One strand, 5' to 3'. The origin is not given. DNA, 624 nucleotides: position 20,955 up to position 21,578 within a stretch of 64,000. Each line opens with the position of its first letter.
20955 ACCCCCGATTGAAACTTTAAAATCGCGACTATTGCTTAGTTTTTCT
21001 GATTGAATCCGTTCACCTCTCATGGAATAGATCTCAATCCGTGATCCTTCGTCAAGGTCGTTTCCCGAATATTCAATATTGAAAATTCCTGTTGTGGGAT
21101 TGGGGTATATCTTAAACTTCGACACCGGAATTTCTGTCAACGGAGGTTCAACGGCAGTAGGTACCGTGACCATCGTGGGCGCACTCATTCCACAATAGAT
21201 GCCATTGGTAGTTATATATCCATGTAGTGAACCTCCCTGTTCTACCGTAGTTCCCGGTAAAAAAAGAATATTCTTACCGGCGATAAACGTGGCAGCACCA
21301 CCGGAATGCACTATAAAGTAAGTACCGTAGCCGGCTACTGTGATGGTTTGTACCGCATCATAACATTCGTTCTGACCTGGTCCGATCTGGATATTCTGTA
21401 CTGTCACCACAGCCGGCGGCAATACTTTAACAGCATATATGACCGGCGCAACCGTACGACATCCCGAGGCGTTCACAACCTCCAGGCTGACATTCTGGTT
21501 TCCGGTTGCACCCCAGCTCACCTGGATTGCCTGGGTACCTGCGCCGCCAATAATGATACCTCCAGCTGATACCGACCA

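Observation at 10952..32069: Two tandem giant T9SS cargo genes (3283 and 3729 aa) built from about 56 copies of one two-cysteine PKD-like module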

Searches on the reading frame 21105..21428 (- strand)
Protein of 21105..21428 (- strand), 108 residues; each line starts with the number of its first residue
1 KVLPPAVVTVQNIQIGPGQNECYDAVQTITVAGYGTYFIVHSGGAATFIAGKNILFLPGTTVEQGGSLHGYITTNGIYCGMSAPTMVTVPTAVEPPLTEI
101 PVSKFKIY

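Call 30: search_solved_structures(query=window:21105-21428:-, max_evalue=10)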
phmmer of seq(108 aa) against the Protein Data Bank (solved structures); distinct sequences matched with E-value up to 10: 1.
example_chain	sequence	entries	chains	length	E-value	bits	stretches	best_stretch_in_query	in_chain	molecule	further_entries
7f4v_aD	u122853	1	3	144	0.32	14.4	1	38-71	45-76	Photosystem I reaction center subunit II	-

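Call 31: search_protein_families(library=pfam, proteins=[window:21105-21428:-], max_evalue=1)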
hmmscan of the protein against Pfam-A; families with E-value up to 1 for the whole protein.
seq(108 aa): 0 families
